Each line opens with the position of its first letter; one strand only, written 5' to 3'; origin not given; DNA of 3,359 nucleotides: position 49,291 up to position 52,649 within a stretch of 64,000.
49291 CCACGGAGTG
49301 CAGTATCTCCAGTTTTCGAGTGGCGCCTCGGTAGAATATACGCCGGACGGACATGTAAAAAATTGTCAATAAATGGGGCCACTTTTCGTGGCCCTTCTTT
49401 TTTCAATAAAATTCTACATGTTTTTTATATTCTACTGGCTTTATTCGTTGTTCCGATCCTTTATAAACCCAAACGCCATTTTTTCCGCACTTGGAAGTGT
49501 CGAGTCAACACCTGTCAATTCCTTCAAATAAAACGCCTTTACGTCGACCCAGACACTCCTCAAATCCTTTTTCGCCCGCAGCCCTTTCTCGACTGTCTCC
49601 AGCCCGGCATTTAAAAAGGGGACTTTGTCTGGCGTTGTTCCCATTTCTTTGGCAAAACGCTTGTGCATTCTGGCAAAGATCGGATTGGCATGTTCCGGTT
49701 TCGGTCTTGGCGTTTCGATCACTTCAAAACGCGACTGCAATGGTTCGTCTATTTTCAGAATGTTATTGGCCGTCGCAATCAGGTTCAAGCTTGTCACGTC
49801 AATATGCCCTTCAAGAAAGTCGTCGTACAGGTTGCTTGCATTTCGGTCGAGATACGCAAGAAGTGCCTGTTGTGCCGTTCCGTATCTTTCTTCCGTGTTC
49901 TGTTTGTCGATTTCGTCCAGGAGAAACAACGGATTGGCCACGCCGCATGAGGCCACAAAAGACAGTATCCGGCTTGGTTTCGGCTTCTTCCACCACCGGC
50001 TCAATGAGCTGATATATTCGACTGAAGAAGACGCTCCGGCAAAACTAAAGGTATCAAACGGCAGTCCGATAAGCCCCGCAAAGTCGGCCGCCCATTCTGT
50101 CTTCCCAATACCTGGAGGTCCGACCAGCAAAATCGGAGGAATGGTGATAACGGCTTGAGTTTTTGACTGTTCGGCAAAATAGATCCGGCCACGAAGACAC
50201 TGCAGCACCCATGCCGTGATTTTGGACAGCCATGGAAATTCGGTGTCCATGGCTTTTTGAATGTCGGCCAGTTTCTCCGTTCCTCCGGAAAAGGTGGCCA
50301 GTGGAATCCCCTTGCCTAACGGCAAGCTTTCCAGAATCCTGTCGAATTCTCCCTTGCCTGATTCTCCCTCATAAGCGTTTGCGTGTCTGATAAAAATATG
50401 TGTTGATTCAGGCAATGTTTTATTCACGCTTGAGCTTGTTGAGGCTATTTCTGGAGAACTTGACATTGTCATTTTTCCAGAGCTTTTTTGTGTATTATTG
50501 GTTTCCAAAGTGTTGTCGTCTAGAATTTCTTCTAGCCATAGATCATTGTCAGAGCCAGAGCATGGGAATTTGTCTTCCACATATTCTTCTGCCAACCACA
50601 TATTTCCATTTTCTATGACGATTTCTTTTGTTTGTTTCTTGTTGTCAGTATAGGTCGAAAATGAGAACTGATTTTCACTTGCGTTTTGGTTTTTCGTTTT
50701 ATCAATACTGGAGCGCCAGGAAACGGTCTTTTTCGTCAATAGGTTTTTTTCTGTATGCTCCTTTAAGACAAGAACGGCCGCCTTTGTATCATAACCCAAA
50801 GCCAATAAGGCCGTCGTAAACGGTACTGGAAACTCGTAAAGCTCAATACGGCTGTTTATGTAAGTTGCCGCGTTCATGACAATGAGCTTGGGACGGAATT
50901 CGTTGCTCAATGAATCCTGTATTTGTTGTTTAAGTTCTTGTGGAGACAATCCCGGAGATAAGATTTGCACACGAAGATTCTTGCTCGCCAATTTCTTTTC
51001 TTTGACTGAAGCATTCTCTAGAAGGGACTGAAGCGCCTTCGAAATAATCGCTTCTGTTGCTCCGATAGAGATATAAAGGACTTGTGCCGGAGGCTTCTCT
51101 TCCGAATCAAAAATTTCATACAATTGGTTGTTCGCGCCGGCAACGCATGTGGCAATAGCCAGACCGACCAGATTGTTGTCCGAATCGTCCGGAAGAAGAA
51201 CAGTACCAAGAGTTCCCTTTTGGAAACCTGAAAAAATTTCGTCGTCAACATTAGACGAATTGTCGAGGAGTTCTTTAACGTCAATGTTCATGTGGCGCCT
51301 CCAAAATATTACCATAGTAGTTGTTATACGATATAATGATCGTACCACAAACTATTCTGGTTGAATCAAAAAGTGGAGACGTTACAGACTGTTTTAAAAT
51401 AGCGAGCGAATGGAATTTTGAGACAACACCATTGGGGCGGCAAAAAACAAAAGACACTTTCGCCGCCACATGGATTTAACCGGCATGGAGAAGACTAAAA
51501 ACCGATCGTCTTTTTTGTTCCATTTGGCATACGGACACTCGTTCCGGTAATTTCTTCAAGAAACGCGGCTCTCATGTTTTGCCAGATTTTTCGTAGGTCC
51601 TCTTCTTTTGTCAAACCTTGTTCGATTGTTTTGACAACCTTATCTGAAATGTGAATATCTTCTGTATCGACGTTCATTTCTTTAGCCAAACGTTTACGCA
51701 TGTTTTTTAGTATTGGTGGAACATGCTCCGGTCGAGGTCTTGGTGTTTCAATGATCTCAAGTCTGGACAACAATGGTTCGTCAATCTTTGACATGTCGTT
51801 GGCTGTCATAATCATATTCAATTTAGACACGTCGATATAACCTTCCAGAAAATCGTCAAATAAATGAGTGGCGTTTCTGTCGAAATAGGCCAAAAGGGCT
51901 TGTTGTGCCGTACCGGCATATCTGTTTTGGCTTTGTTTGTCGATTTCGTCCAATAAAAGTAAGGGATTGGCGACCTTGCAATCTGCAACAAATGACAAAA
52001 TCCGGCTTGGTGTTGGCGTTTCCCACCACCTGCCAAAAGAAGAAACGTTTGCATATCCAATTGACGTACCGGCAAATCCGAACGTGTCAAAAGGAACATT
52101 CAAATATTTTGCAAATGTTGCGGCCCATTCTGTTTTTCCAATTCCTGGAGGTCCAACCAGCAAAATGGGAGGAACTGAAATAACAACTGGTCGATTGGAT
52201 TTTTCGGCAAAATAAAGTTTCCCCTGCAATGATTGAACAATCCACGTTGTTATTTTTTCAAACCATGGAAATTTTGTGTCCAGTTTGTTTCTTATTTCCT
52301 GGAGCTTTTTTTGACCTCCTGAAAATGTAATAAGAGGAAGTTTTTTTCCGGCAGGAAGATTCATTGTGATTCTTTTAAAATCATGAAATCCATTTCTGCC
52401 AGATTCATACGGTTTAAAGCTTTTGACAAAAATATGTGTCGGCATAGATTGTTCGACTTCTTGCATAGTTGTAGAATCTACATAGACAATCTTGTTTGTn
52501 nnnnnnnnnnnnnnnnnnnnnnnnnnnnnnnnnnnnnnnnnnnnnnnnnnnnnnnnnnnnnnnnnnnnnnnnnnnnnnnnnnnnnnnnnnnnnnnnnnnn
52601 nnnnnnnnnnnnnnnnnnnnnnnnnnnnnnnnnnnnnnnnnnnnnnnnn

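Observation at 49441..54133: Three-gene operon with two tandem Lon-like AAA+ ATPases lacking the protease domain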

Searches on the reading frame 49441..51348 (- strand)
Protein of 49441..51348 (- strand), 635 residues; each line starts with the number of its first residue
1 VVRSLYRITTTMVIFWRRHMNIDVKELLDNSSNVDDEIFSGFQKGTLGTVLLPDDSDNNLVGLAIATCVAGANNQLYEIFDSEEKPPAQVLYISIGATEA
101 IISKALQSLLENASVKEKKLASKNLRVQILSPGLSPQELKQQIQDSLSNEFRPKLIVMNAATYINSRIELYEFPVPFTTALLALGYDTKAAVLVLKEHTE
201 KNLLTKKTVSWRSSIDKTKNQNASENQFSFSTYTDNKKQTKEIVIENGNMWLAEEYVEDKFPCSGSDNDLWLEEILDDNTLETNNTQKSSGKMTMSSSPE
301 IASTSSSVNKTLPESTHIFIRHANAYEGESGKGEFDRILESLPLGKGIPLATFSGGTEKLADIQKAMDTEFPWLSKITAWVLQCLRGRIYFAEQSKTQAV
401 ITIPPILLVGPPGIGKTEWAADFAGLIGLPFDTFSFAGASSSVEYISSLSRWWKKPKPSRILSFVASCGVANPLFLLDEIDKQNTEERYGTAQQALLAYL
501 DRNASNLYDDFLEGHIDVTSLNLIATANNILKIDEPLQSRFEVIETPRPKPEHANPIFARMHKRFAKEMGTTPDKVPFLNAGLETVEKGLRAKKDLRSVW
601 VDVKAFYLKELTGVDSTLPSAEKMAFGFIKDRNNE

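Call 3: search_protein_families(library=pfam, proteins=[window:49441-51348:-], max_evalue=1)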
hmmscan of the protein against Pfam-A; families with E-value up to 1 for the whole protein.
window:49441-51348:- (635 aa): 7 families
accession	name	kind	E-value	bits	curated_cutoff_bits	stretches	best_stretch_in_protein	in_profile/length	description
PF00004.35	AAA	-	2.3e-13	51.2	21.2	1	406-544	1-126/131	ATPase family associated with various cellular activities (AAA)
PF07728.20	AAA_5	-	1.8e-05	25.2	22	1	405-541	1-139/139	AAA domain (dynein-related subfamily)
PF13401.12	AAA_22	-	0.058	14.2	27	0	406-424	8-26/130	AAA domain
PF13479.12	AAA_24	-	0.12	12.7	27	1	406-432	5-31/195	AAA domain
PF18116.7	SNX17_FERM_C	-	0.17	12.1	22.9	1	172-246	11-90/109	Sorting Nexin 17 FERM C-terminal domain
PF13671.12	AAA_33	-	0.18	12.5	27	1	406-422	2-18/143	AAA domain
PF05496.18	RuvB_N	-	0.21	11.7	27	0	404-421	34-51/159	Holliday junction DNA helicase RuvB P-loop domain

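Call 4: search_protein_families(library=padloc, proteins=[window:49441-51348:-], max_evalue=1)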
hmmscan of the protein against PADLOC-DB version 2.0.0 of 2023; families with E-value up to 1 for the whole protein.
window:49441-51348:- (635 aa): 7 families
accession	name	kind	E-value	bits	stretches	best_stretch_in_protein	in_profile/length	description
PDLC00915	TRIP13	-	0.00047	17.6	2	406-424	66-84/302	TRIP13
PDLC04877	PDC-S05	-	0.0011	17.1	1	234-288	12-66/82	-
PDLC02196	IetA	-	0.0013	16.2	1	398-432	117-151/374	-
PDLC04232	IetA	-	0.0047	14.4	1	406-433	119-146/330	-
PDLC04851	PDC-S05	-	0.0085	13.2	1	223-292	5-75/342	-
PDLC04860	PDC-S05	-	0.011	13.7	1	221-286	13-76/141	-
PDLC04876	PDC-S05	-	0.019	12.7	1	226-289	6-70/174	-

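Call 5: search_protein_families(library=ncbifam, proteins=[window:49441-51348:-], max_evalue=1)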
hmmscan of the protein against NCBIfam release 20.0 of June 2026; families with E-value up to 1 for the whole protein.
window:49441-51348:- (635 aa): 10 families
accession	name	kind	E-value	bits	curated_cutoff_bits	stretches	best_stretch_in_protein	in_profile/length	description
TIGR00763.1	lon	equivalog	1.1e-23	83.7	608.05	1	348-584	305-534/795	endopeptidase La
NF008053.0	PRK10787.1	equivalog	5.2e-18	64.5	891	1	359-545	312-489/784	endopeptidase La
TIGR01241.2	FtsH_fam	equivalog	0.0069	15.2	600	1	406-438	198-228/598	ATP-dependent zinc metalloprotease FtsH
TIGR00390.1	hslU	equivalog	0.0086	15.1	362.45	1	398-431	42-75/441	ATP-dependent protease ATPase subunit HslU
TIGR00635.1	ruvB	equivalog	0.034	13.2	299.05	1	404-421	31-48/305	Holliday junction branch migration DNA helicase RuvB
NF008004.0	PRK10733.1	equivalog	0.059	11.3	1008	1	403-436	184-218/644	ATP-dependent zinc metalloprotease FtsH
TIGR02639.1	ClpA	equivalog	0.064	11.4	993.15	0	406-434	490-518/734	ATP-dependent Clp protease ATP-binding subunit ClpA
TIGR03499.1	FlhF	equivalog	0.093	12.7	174.15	1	374-417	170-212/286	flagellar biosynthesis GTPase FlhF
NF001679.0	PRK00440.1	equivalog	0.095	11.8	303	0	403-422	39-58/322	replication factor C small subunit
NF000868.0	PRK00080.1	equivalog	0.17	10.7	282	0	403-425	51-73/330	Holliday junction branch migration DNA helicase RuvB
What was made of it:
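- No peptidase domain or Lon N-domain: calls 3, 5.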

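Call 44: search_protein_families(library=phrogs, proteins=[window:49441-51291:-], max_evalue=0.01)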
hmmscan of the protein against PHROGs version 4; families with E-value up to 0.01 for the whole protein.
window:49441-51291:- (616 aa): 5 families
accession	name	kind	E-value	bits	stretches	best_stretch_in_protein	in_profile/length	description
phrog_15585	-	unknown function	4.4e-19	69.3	1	371-526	337-489/793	-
phrog_168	-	DNA, RNA and nucleotide metabolism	1.8e-10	42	1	383-548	41-175/314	clamp loader of DNA polymerase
phrog_3757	-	unknown function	0.00015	22.2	1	386-422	128-164/367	-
phrog_11838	-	DNA, RNA and nucleotide metabolism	0.00028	21.2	1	387-478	43-123/420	clamp loader of DNA polymerase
phrog_30773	-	unknown function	0.0067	15.8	1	386-419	198-229/666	-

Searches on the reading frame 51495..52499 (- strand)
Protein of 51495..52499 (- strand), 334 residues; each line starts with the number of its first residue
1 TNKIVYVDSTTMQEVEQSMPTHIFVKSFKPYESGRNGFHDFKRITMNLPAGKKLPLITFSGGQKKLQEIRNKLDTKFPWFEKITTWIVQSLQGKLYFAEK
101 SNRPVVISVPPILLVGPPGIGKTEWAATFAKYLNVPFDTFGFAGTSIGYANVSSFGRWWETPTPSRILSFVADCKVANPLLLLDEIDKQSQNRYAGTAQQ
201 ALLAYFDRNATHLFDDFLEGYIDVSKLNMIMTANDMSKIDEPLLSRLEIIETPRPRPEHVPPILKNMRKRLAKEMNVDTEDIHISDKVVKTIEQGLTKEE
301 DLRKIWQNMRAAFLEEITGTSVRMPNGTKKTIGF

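Call 46: find_homologous_proteins(query=A5, max_evalue=0.00001)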
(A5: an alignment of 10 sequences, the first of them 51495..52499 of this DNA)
Query A5 (10 sequences) (334 aa, profile of the alignment): 108 proteins with E <= 0.00001 among 8000 candidates.
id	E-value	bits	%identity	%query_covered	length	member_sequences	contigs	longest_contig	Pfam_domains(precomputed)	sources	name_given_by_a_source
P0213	7.0e-122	425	55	96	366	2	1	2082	PF00004.36,PF07728.21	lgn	-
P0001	6.4e-118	412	100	100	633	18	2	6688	PF00004.36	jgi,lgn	jgi:hypothetical protein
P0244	1.3e-113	398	53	98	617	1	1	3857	PF00004.36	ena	-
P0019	1.8e-112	394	33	56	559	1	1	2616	PF00004.36,PF07728.21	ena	-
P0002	3.1e-109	384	55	95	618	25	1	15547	PF00004.36,PF07728.21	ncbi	-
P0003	2.5e-88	315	47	99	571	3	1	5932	PF00004.36,PF13401.13,PF07728.21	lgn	-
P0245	1.2e-75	273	31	66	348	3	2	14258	PF00004.36,PF07728.21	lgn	-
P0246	7.7e-70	254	34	48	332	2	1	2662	PF07724.21,PF00004.36,PF07728.21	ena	-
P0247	2.6e-61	226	34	76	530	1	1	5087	PF07724.21,PF00004.36,PF07728.21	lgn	-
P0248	4.7e-61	225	30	81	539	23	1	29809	PF00004.36,PF07728.21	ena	-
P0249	3.4e-60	222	30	81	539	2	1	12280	PF00004.36,PF07728.21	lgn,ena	-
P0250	6.3e-59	218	31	50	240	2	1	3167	PF00004.36,PF13401.13,PF07728.21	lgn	-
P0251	6.2e-58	215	30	64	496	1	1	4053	PF00004.36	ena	-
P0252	1.1e-57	214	34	47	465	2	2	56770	PF00493.30,PF00004.36,PF07728.21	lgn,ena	-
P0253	1.8e-56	210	29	68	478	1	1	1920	PF00004.36,PF07728.21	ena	-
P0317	5.2e-32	130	26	38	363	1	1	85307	PF00004.36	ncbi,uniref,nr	ncbi:AAA family ATPase [Antarcticimicrobium luteum]|uniref:AAA family ATPase n=1 Tax=Antarcticimicro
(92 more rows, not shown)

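Call 71: find_encoding_contigs(protein=P0244, flank=10000)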
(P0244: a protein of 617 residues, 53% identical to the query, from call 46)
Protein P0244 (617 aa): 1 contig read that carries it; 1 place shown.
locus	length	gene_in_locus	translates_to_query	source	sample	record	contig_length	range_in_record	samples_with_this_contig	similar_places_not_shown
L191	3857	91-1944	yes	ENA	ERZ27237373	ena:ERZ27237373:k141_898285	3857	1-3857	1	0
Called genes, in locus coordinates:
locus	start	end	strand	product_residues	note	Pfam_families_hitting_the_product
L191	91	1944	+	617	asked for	PF00004:AAA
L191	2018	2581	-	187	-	PF12281:NTP_transf_8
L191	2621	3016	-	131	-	PF12281:NTP_transf_8 (weak)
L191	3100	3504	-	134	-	PF01541:GIY-YIG (faint)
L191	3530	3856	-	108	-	?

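Call 79: search_protein_families(library=padloc, proteins=[P0246, P0248, P0317], max_evalue=0.001)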
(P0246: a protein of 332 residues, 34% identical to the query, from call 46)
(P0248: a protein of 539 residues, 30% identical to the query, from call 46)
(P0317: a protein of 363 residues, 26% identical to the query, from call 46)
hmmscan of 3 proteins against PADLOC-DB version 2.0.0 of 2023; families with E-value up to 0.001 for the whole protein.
P0246 (332 aa): 5 families
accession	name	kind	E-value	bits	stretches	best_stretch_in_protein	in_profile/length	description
PDLC00915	TRIP13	-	2.4e-06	25.2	1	106-302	66-266/302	TRIP13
PDLC03838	DolB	-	2.7e-05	21.6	1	106-227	169-277/375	-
PDLC04606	PDC-M37B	-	6.3e-05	20.3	1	105-227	176-293/390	-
PDLC02196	IetA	-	0.00043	17.8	1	103-139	121-158/374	-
PDLC04605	PDC-M37B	-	0.00046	17.4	1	106-227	307-423/518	-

P0248 (539 aa): 3 families
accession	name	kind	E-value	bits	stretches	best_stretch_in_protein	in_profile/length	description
PDLC02196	IetA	-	4.9e-05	20.9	0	304-338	116-151/374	-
PDLC00915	TRIP13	-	0.00016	19.2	0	424-518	180-275/302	TRIP13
PDLC04232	IetA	-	0.00062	17.3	0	258-348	64-155/330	-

P0317 (363 aa): 2 families
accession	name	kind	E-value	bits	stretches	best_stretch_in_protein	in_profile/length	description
PDLC04606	PDC-M37B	-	1.9e-06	25.3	1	154-231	177-257/390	-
PDLC04605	PDC-M37B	-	9.9e-06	22.9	1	155-231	308-387/518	-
